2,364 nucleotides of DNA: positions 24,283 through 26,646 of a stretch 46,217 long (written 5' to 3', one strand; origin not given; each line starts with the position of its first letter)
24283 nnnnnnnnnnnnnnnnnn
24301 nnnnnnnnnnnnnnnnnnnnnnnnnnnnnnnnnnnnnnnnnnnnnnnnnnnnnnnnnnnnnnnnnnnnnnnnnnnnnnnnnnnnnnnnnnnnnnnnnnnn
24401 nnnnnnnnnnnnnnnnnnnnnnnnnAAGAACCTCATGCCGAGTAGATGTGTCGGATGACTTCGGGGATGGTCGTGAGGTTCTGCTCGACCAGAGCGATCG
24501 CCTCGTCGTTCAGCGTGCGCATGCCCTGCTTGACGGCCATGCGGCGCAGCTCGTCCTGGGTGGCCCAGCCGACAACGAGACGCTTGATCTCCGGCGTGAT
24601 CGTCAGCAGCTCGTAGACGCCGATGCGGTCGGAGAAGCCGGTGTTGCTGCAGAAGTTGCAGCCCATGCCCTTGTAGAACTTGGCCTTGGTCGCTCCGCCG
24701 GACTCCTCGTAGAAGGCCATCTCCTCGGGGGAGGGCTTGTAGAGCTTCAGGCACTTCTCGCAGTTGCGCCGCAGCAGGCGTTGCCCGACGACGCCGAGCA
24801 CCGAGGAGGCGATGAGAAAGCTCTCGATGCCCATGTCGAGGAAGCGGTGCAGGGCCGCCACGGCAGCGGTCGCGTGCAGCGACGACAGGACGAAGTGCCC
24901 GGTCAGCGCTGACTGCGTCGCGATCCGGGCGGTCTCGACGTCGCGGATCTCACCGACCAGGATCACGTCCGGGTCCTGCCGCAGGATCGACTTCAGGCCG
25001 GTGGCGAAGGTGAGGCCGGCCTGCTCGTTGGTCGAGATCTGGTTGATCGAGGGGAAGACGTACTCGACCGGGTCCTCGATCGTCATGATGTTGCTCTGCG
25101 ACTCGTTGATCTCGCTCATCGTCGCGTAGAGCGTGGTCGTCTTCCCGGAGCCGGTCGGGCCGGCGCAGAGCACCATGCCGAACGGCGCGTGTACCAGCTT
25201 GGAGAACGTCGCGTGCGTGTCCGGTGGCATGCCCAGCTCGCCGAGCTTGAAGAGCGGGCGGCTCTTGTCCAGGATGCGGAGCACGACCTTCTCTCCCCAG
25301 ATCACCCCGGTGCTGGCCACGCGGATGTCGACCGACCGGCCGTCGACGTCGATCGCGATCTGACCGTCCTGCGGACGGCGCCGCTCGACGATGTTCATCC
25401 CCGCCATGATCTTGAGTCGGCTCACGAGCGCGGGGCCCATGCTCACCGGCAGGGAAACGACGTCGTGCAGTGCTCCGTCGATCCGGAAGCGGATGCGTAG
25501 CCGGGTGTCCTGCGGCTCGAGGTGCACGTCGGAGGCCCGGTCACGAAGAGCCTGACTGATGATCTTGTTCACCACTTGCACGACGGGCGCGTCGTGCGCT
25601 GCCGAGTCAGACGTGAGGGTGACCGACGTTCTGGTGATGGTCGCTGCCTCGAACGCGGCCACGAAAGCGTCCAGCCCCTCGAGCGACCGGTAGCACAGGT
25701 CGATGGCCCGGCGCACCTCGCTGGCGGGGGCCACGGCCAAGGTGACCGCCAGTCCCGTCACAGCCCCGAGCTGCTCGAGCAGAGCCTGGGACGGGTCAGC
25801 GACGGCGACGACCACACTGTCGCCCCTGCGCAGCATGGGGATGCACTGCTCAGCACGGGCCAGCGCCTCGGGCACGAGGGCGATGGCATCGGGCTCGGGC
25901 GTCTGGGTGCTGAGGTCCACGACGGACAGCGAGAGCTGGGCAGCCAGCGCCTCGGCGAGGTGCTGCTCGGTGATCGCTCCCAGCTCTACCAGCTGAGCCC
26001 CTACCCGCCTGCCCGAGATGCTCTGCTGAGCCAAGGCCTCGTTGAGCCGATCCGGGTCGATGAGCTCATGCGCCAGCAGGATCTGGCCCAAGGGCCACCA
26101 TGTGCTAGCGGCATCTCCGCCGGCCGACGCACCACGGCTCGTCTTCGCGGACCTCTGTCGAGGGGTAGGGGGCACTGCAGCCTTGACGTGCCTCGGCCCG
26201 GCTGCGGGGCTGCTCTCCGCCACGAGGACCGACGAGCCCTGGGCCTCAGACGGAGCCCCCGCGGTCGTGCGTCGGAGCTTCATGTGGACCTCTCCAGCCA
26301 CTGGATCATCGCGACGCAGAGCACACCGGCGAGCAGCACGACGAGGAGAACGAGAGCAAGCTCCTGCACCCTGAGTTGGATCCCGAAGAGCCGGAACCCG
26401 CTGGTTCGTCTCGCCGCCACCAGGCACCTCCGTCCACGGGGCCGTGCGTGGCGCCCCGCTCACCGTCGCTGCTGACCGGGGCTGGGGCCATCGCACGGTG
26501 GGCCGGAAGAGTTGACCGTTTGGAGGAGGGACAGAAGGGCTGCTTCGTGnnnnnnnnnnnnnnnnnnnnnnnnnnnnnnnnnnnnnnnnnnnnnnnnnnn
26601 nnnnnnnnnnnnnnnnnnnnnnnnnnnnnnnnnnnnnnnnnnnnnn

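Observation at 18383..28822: Compact type IV pilus-like system with a PilT retraction ATPase in a high-GC actinobacterial context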

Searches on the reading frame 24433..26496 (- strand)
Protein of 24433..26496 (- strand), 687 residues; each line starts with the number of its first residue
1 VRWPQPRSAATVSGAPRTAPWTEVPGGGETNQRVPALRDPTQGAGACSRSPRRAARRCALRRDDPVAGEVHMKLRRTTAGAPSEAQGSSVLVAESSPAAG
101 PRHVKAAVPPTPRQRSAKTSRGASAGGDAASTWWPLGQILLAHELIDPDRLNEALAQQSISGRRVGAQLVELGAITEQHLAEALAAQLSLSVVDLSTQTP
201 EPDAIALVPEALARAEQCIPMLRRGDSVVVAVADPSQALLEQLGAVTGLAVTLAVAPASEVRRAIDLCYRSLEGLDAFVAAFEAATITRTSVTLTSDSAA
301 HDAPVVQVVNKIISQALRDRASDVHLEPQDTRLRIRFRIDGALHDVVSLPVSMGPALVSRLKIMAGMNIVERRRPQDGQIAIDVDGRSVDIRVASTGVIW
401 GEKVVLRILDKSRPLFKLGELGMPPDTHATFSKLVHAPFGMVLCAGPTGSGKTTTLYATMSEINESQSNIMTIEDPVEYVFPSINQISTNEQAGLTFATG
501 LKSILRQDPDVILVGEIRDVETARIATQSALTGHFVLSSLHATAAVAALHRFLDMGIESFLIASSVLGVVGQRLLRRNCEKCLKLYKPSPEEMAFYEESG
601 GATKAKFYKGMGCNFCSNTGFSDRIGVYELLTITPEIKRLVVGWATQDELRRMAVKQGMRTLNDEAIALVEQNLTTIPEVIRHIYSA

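Call 5: search_protein_families(library=pfam, max_evalue=0.1, proteins=[window:24433-26496:-])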
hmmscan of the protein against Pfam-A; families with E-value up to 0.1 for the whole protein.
window:24433-26496:- (687 aa): 10 families
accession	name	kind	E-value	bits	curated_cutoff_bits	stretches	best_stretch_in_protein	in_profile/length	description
PF00437.27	T2SSE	-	1.7e-121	405.8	24.9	1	300-682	3-370/370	Type II/IV secretion system protein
PF05157.20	MshEN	-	2.2e-17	63.3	23.1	1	189-273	2-88/90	MshEN domain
PF25199.1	nSTAND_NTPase5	-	0.0028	17.9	34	1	441-489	43-92/145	Novel STAND NTPase 5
PF13191.12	AAA_16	-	0.007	17.3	32.6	1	438-536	24-113/167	AAA ATPase domain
PF06414.18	Zeta_toxin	-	0.0072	16.2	22.3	1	441-489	18-66/199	Zeta toxin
PF12775.13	AAA_7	-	0.02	14.9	25.8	1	441-473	35-67/181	P-loop containing dynein motor region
PF04665.18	Pox_A32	-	0.022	14.7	22.8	1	431-494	6-74/242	Poxvirus A32 protein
PF13401.12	AAA_22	-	0.051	14.3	27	0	440-476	6-42/130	AAA domain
PF00004.35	AAA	-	0.07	14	21.2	0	442-524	1-73/131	ATPase family associated with various cellular activities (AAA)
PF04851.21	ResIII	-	0.08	13.3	22.5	0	443-470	27-56/164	Type III restriction enzyme, res subunit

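Call 6: search_protein_families(library=ncbifam, max_evalue=0.01, proteins=[window:24433-26496:-])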
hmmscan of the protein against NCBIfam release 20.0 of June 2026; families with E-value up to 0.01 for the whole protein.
window:24433-26496:- (687 aa): 22 families
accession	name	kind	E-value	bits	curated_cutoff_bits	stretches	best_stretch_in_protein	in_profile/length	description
TIGR02538.1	type_IV_pilB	equivalog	9e-160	533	675.65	1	136-683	2-561/564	type IV-A pilus assembly ATPase PilB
TIGR02533.1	type_II_gspE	equivalog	2.2e-157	524.6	630.25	1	208-682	4-484/486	type II secretion system ATPase GspE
NF007755.0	PRK10436.1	equivalog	1.1e-125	419.9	617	1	212-682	13-457/465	type II secretion system protein GspE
NF053534.1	T4PilAsmATPsTfpB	equivalog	2.3e-123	412.6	850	1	174-682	62-580/584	type IV pilus assembly ATPase TfpB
NF041000.1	ATPase_ComGA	equivalog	1.7e-75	253.5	300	1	311-576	2-266/267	competence type IV pilus ATPase ComGA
TIGR01420.1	pilT_fam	subfamily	2.4e-52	178.3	319.1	1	309-579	2-272/343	PilT/PilU family type 4a pilus ATPase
TIGR02525.1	plasmid_TraJ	equivalog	2.8e-24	85.8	368.3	1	404-555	120-272/372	plasmid transfer ATPase TraJ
TIGR02524.1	dot_icm_DotB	equivalog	7.4e-20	71.5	463.3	1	439-552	134-256/358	Dot/Icm type IV secretion system ATPase DotB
NF058587.1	archaellum_moto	equivalog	6.4e-19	68.1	550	1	442-556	278-397/527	archaellum flagellar ATPase motor FlaI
NF053729.1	c-di-GMP_motif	domain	7e-16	57.8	38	1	135-187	1-53/53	cyclic di-GMP-binding domain-containing protein, MshE-related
NF008411.1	PRK11234.1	equivalog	8e-15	54.3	1170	1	134-278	482-626/723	cyclic di-3',5'-guanylate-activated glycosyltransferase NfrB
TIGR02782.1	TrbB_P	equivalog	1.5e-13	50.7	304.55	1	442-552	139-252/303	P-type conjugative transfer ATPase TrbB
TIGR02788.1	VirB11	equivalog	3e-13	49.5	249.95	1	442-557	147-267/308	P-type DNA transfer ATPase VirB11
NF012033.0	PRK15489.1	equivalog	1.3e-12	46.8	537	1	135-269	492-627/703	glycosyl transferase family protein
NF010469.0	PRK13894.1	subfamily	3.1e-11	43.2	508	1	442-552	152-264/320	conjugal transfer ATPase TrbB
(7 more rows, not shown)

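Call 18: find_related_loci(query=window:24433-26283:-, collection=genome_contigs, flank=10000)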
Query window:24433-26283:- (616 aa) in genome_contigs; peptide patterns used: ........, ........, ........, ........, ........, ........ (x = any residue, [..] = any of these).
600 stretches matched a pattern (row limit reached: there are more); 593 encode a relative of the query (tblastn E <= 1e-3); the best 80 are kept; 80 distinct loci.
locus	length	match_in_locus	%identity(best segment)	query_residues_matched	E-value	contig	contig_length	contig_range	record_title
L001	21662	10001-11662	84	62-615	0e+0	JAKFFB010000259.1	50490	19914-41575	MAG: Actinomycetales bacterium isolate LC088 contig-124_576, whole genome shotgun sequence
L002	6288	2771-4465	68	55-615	0e+0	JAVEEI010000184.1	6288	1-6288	MAG: Frankiaceae bacterium isolate BP_197 scaffold_754392, whole genome shotgun sequence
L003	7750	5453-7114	65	65-616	0e+0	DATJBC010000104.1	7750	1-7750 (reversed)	MAG TPA_asm: Acidimicrobiales bacterium isolate SMAG_U15344 k141_4111506, whole genome shotgun sequence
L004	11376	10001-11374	80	63-520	0e+0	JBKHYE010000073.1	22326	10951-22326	MAG: Actinomycetes bacterium isolate N_bin.7.orig k127_555524, whole genome shotgun sequence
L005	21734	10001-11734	62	38-616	0e+0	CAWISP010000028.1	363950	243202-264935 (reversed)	MAG: uncultured Acidimicrobiales bacterium isolate MFD09222.bin.3.40 genome assembly, contig: contig_65969, whole genome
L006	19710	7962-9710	62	34-615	0e+0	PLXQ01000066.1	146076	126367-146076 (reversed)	MAG: Acidimicrobiaceae bacterium isolate palsa_746 73.20120700_P3D.36_contig_26133, whole genome shotgun sequence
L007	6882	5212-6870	67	65-614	0e+0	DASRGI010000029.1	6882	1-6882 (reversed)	MAG TPA_asm: Acidimicrobiales bacterium isolate SMAG_U10054 k141_15143, whole genome shotgun sequence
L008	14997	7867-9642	59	1-616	0e+0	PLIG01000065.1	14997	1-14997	MAG: Acidimicrobiaceae bacterium isolate bog_564 73.20110800_S1D.50_contig_8531, whole genome shotgun sequence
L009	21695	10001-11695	63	57-615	0e+0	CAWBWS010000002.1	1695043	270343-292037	MAG: uncultured Actinomycetota bacterium isolate MFD04580.bin.2.1 genome assembly, contig: contig_1707, whole genome sho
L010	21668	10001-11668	63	65-616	0e+0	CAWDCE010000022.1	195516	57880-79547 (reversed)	MAG: uncultured Acidimicrobiaceae bacterium isolate MFD04780.bin.2.96 genome assembly, contig: contig_40976, whole genom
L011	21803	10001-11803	60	22-614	0e+0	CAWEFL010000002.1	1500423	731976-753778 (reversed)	MAG: uncultured Acidimicrobiaceae bacterium isolate MFD09603.bin.2.226 genome assembly, contig: contig_23875, whole geno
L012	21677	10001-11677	62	59-615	0e+0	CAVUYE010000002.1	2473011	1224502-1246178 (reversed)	MAG: uncultured Acidimicrobiaceae bacterium isolate MFD06092.bin.2.10 genome assembly, contig: contig_4625, whole genome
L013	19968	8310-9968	62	65-615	0e+0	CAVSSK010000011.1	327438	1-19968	MAG: uncultured Acidimicrobiaceae bacterium isolate MFD05705.bin.2.135 genome assembly, contig: contig_34626, whole geno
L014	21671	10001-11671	61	65-616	0e+0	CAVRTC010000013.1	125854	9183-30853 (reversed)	MAG: uncultured Actinomycetes bacterium isolate MFD04212.bin.2.162 genome assembly, contig: contig_44366, whole genome s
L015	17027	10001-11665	65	65-616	0e+0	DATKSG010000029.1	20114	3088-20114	MAG TPA_asm: Acidimicrobiales bacterium isolate SMAG_U14048 k141_972263, whole genome shotgun sequence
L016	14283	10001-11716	62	46-615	0e+0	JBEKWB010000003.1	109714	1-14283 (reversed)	MAG: Acidimicrobiales bacterium isolate SPRUCE 618 SPRUCE_618_3, whole genome shotgun sequence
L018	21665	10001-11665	62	65-615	0e+0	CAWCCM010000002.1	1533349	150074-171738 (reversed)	MAG: uncultured Acidimicrobiaceae bacterium isolate MFD04428.bin.2.88 genome assembly, contig: contig_21398, whole genom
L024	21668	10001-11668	61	65-615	0e+0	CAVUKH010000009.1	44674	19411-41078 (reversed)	MAG: uncultured Acidimicrobiaceae bacterium isolate MFD01716.bin.2.97 genome assembly, contig: contig_59182, whole genom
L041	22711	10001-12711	59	106-614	0e+0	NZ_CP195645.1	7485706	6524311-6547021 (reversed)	Actinokineospora sp. HUAS TT18 chromosome, complete genome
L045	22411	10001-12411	59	101-614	0e+0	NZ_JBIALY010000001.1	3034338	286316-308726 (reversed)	Kribbella sp. NPDC004536 NPDC004536_68_B4.ctg-0001, whole genome shotgun sequence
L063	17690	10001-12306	59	122-614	2e-176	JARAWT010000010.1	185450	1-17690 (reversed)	Streptomyces sp. MN03-5084-2B NODE_10_length_185450_cov_30.656662, whole genome shotgun sequence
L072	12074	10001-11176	62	226-616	2e-163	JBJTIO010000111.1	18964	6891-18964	MAG: Actinomycetota bacterium isolate samp_4312_semibin_266 samp_4312_871646, whole genome shotgun sequence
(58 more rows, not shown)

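Call 25: search_protein_families(library=pfam, max_evalue=0.01, proteins=[L041:17012-17800:-, L045:16641-17528:+, L045:8436-9218:+, L041:13932-14372:+, L041:14342-14980:+, L009:15654-17141:+, L001:12816-13559:+, L001:14131-16170:+, L018:17874-19109:+, L024:16630-18156:+])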
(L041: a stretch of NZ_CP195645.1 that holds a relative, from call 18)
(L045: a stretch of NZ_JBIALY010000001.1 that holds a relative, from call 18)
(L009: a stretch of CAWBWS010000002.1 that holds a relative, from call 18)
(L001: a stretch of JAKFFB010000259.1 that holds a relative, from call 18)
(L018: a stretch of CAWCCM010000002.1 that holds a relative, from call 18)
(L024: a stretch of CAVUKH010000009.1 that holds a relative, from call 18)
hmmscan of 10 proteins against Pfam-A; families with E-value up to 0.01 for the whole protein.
L041:17012-17800:- (262 aa): 3 families
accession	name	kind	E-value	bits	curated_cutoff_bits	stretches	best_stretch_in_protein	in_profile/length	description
PF06750.18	A24_N_bact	-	1.3e-33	115.3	23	1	15-97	1-83/84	Bacterial Peptidase A24 N-terminal domain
PF01478.23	Peptidase_A24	-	1.1e-08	35.9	26.5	1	109-218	3-103/104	Type IV leader peptidase family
PF25207.1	DUF7837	-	0.0035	17.8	27.8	0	67-84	6-23/47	Domain of unknown function (DUF7837)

L045:16641-17528:+ (295 aa): 2 families
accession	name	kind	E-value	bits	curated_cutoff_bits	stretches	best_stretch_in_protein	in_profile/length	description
PF06750.18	A24_N_bact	-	9.4e-34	115.8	23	1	47-129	1-83/84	Bacterial Peptidase A24 N-terminal domain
PF01478.23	Peptidase_A24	-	9.9e-10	39.3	26.5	1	144-252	5-104/104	Type IV leader peptidase family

L045:8436-9218:+ (260 aa): 8 families
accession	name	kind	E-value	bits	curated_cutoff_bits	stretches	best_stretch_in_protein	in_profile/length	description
PF13614.12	AAA_31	-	6.7e-16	59.2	27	2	12-54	2-43/177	AAA domain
PF10609.15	ParA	-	1.8e-12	47.7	27.1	1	12-171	4-160/246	NUBPL iron-transfer P-loop NTPase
PF01656.29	CbiA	-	1.1e-11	45.3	25.4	1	14-226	1-125/125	CobQ/CobB/MinD/ParA nucleotide binding domain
PF09140.17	MipZ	-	7.1e-08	32.5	20.7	1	13-151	2-126/262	ATPase MipZ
PF06564.18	CBP_BcsQ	-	1.1e-06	28.8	21.3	1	14-160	4-151/234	Cellulose biosynthesis protein BcsQ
PF13481.12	AAA_25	-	0.00054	20.1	27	1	14-136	35-155/195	AAA domain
PF02374.21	ArsA_ATPase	-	0.0014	18.3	24.3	1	15-47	4-35/305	Anion-transporting ATPase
PF16575.11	CLP1_P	-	0.0074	16.6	26.6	0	23-57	5-38/188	mRNA cleavage and polyadenylation factor CLP1 P-loop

L041:13932-14372:+ (146 aa): 1 family
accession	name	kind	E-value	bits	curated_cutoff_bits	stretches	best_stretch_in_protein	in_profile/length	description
PF07963.17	N_methyl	-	1.8e-07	30.9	21.2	1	1-26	1-26/27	Prokaryotic N-terminal methylation motif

L041:14342-14980:+ (212 aa): 1 family
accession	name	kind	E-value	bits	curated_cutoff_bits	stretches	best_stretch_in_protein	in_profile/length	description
PF07963.17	N_methyl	-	1.1e-07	31.6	21.2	1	12-36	2-26/27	Prokaryotic N-terminal methylation motif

L009:15654-17141:+ (495 aa): 0 families

L001:12816-13559:+ (247 aa): 1 family
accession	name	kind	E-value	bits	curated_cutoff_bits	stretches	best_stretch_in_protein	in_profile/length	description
PF07963.17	N_methyl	-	0.00021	21.2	21.2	1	5-29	2-26/27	Prokaryotic N-terminal methylation motif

L001:14131-16170:+ (679 aa): 0 families

L018:17874-19109:+ (411 aa): 1 family
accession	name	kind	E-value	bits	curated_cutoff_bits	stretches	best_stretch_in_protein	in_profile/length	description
PF00067.27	p450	-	8.9e-23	81.2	22.8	1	228-375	257-431/462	Cytochrome P450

L024:16630-18156:+ (508 aa): 1 family
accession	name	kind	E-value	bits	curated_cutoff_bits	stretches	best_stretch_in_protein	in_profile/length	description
PF09594.16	GT87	-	7e-05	23.1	25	1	146-272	21-148/237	Glycosyltransferase family 87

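Call 32: search_solved_structures(query=window:24433-26283:-, max_evalue=1e-30)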
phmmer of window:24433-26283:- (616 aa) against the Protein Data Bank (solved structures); distinct sequences matched with E-value up to 1e-30: 15.
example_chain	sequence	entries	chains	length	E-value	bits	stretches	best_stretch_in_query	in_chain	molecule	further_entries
6olj_C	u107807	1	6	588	8.3e-128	430.5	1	64-611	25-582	Type IV pilus biogenesis ATPase PilB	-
5zfr_A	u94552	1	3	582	1.1e-127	430.1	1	65-611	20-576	Type IV pilus biogenesis ATPase PilB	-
5tsg_B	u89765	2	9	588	1.3e-127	429.9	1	64-611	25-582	Type IV pilus biogenesis ATPase PilB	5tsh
3jc8_Ba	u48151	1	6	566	5.4e-124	417.9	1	65-611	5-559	Type IV-A pilus assembly ATPase PilB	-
6f8l_G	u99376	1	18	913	6.7e-124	417.6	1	64-612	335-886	Type IV pilus assembly protein PilF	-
4pht_A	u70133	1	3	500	1.3e-104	353.9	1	229-611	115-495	General secretory pathway protein E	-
1p9r_A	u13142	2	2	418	1.8e-103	350.2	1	229-612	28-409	General secretion pathway protein E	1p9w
4kss_A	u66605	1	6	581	6.7e-103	348.3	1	229-611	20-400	Type II secretion system protein E, hemolysin-coregulated protein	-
4ksr_A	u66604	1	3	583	6.8e-103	348.3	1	229-611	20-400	Type II secretion system protein E, Hemolysin-coregulated protein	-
5oiu_A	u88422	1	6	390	2.6e-100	339.8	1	236-611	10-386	Type IV pilus assembly protein PilF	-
6ejf_A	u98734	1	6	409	3.5e-100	339.3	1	237-612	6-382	Type IV pilus assembly protein PilF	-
5it5_F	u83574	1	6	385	3.9e-100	339.2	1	237-611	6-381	ATP binding motif-containing protein PilF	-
2ewv_A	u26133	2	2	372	2.4e-33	118.7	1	239-505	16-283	twitching motility protein PilT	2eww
2gsz_A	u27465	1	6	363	2.6e-33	118.6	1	240-505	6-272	twitching motility protein PilT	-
5fl3_A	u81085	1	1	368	4.6e-32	114.5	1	241-506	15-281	PILI RETRACTION PROTEIN PILT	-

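Call 71: search_protein_families(library=pfam, max_evalue=0.01, proteins=[L008:2687-3193:-, L072:850-1635:+, L063:2262-3671:+, L016:2472-3437:-, L003:3507-4481:+, L018:6657-6998:-, L018:19762-20640:+])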
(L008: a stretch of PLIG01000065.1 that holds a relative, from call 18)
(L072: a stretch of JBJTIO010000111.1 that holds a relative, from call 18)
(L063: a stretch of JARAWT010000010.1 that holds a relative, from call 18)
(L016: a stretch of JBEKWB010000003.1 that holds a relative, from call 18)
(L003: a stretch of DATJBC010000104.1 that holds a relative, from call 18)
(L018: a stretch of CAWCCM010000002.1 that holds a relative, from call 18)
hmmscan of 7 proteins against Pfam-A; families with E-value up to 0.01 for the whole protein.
L008:2687-3193:- (168 aa): 0 families

L072:850-1635:+ (261 aa): 5 families
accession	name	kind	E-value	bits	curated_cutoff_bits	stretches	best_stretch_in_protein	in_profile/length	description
PF13561.12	adh_short_C2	-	1.4e-52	179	27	1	26-258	6-235/236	Enoyl-(Acyl carrier protein) reductase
PF00106.31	adh_short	-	2.2e-50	171.3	26.6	1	18-200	2-187/195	short chain dehydrogenase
PF08659.16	KR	-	5.2e-10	40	22.6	1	19-174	3-160/180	KR domain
PF23441.1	SDR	-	2.6e-05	24.2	27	1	124-257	121-254/258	SDR-like rossmann domain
PF01370.27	Epimerase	-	0.0074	16.2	20.9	0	20-179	2-158/240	NAD dependent epimerase/dehydratase family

L063:2262-3671:+ (469 aa): 3 families
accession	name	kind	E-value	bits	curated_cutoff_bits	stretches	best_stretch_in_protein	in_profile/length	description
PF08240.17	ADH_N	-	1e-16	61.5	23.5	1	150-242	1-104/104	Alcohol dehydrogenase GroES-like domain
PF00107.32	ADH_zinc_N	-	4.2e-15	56.3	31.8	1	291-391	1-101/129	Zinc-binding dehydrogenase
PF13602.12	ADH_zinc_N_2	-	3.6e-09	38.1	27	1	324-462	2-133/134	Zinc-binding dehydrogenase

L016:2472-3437:- (321 aa): 1 family
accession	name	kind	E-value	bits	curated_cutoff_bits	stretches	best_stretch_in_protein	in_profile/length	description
PF00892.27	EamA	-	9.8e-05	23.1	28.2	1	57-122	67-132/135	EamA-like transporter family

L003:3507-4481:+ (324 aa): 0 families

L018:6657-6998:- (113 aa): 0 families

L018:19762-20640:+ (292 aa): 1 family
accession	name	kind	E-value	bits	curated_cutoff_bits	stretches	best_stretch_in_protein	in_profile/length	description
PF00296.26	Bac_luciferase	-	6.1e-52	177.4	27.9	1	15-238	21-224/314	Luciferase-like monooxygenase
